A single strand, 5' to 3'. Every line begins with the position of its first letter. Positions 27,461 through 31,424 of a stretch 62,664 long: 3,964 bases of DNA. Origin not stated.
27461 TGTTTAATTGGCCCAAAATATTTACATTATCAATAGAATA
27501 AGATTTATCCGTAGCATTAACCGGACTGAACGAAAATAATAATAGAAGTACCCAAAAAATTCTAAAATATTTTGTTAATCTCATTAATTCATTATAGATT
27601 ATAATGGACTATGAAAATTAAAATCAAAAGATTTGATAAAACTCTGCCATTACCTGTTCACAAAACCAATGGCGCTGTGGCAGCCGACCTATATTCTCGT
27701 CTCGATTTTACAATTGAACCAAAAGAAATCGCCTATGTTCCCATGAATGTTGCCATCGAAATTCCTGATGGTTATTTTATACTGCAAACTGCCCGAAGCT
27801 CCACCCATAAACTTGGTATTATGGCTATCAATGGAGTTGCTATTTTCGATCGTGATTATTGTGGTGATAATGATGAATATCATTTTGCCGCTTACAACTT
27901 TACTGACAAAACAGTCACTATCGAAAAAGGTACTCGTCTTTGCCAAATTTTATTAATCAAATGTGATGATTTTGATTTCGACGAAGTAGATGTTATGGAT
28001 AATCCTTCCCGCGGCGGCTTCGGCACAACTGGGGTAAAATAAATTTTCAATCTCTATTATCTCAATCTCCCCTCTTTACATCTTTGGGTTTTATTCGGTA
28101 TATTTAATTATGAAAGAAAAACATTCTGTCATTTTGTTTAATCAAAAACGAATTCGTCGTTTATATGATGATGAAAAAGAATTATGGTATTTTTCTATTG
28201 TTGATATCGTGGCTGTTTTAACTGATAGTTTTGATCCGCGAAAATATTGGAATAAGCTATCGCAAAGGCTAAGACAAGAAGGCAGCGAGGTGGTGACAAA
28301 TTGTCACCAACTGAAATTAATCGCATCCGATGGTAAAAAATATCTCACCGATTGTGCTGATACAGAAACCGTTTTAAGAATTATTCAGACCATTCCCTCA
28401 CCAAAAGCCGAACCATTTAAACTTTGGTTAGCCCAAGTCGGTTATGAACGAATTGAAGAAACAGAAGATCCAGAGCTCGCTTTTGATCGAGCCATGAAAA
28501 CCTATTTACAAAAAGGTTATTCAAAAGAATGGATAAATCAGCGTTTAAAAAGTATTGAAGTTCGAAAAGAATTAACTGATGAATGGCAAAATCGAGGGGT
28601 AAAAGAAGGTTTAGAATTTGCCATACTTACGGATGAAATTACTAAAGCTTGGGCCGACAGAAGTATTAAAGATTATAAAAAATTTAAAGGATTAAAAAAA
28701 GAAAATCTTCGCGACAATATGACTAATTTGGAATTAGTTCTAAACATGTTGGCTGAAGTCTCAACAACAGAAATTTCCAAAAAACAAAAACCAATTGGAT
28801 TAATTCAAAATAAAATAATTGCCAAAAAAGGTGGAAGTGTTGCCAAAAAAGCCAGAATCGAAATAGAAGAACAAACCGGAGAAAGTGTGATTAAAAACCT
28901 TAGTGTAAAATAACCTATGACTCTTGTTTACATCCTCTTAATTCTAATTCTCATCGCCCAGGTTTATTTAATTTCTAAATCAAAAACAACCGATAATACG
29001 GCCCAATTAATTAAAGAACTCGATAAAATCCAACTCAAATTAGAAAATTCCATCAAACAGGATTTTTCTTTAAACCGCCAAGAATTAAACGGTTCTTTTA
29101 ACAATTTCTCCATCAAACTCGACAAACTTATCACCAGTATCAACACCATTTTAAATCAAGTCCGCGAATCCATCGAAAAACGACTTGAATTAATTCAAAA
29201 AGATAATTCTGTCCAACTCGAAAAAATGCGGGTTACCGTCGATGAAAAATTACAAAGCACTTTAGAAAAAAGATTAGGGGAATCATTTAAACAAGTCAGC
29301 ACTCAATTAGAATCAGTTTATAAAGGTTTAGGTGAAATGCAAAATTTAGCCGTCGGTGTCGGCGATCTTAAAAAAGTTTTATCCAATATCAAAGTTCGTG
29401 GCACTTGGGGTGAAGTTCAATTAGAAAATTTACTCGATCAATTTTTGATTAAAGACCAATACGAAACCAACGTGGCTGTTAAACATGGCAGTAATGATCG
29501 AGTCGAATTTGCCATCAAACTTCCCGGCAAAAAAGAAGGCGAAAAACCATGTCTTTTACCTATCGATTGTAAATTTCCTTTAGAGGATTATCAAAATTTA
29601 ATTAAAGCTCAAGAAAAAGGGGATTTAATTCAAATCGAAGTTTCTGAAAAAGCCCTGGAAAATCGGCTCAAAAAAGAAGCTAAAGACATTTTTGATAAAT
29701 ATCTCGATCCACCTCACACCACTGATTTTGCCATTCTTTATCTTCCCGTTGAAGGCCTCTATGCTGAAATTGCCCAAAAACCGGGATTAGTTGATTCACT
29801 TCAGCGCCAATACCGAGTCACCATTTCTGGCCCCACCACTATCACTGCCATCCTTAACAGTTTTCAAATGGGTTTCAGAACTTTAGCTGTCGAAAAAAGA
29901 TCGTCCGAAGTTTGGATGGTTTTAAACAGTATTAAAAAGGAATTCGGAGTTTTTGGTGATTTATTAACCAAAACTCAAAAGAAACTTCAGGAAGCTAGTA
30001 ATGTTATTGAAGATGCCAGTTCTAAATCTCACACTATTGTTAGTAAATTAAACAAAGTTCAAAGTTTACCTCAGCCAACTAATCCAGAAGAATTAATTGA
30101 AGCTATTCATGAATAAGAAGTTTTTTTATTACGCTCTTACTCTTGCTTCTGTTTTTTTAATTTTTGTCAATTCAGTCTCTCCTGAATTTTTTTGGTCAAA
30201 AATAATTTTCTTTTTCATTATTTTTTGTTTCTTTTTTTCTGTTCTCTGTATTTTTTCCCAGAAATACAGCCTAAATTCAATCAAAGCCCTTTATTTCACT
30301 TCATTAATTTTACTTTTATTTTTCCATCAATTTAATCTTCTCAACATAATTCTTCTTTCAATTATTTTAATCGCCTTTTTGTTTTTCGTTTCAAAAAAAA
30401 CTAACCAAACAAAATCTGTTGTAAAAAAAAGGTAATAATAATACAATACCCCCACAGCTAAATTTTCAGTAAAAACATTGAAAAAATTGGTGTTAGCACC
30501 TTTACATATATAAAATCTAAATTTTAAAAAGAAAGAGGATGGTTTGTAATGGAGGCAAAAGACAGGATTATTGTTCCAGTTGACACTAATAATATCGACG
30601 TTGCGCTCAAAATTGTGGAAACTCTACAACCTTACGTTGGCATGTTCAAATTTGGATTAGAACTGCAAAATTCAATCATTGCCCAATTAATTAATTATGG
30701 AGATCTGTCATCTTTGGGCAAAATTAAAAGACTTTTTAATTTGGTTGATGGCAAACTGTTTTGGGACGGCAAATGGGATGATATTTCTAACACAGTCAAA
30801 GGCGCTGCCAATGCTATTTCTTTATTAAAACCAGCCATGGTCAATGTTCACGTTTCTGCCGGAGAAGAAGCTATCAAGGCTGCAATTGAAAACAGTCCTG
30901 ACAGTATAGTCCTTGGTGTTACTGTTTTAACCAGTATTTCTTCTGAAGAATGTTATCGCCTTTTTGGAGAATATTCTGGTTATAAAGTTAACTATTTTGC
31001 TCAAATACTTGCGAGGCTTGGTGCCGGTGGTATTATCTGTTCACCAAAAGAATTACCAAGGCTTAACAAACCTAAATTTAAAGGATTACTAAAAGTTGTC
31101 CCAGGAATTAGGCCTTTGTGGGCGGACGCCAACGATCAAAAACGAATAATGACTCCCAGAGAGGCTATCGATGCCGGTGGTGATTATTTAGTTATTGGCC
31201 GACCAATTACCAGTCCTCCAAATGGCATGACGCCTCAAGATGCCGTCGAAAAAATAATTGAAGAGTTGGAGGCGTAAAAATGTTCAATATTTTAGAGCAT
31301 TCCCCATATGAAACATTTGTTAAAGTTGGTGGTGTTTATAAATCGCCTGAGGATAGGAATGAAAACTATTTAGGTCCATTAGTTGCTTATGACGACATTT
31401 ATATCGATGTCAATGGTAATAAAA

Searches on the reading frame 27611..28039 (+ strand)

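Call 53: search_protein_families(library=pfam, proteins=[window:27611-28039:+], max_evalue=0.001)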
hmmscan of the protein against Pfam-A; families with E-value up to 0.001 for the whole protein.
window:27611-28039:+ (143 aa): 2 families
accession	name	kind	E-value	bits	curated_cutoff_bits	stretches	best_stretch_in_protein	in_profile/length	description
PF00692.24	dUTPase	-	3e-19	69.5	22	1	13-140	4-128/129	dUTPase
PF22769.1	DCD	-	2.3e-07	31.5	27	1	32-116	70-151/153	dCTP deaminase-like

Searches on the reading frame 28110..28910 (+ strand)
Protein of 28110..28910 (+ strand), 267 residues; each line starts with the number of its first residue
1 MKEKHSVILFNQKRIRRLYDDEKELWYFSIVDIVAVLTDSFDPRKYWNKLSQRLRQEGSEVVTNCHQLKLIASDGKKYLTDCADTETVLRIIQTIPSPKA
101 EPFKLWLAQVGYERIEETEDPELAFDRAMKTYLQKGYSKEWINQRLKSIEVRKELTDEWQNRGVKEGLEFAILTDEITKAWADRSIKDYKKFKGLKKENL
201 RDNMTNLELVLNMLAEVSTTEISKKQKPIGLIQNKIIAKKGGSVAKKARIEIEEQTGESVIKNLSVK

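Call 53: search_protein_families(library=pfam, proteins=[window:28110-28910:+], max_evalue=0.001)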
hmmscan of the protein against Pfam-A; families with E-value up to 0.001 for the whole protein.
window:28110-28910:+ (267 aa): 1 family
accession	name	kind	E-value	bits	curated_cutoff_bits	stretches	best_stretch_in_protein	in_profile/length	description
PF02498.22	Bro-N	-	8.5e-08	33.2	25.6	1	17-109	4-92/96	BRO family, N-terminal domain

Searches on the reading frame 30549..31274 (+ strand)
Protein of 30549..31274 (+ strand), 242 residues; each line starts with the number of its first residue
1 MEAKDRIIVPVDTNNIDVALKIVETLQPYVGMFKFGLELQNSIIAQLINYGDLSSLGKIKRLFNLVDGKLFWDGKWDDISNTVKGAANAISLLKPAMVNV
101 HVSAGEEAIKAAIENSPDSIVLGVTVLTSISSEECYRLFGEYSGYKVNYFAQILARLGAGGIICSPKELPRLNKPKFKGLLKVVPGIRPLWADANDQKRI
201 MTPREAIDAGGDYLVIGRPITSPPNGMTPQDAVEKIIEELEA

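Call 53: search_protein_families(library=pfam, proteins=[window:30549-31274:+], max_evalue=0.001)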
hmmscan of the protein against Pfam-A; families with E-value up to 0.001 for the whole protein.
window:30549-31274:+ (242 aa): 1 family
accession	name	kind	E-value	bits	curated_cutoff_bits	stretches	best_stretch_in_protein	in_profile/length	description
PF00215.30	OMPdecase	-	2e-32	113.3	27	1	6-225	2-213/221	Orotidine 5'-phosphate decarboxylase / HUMPS family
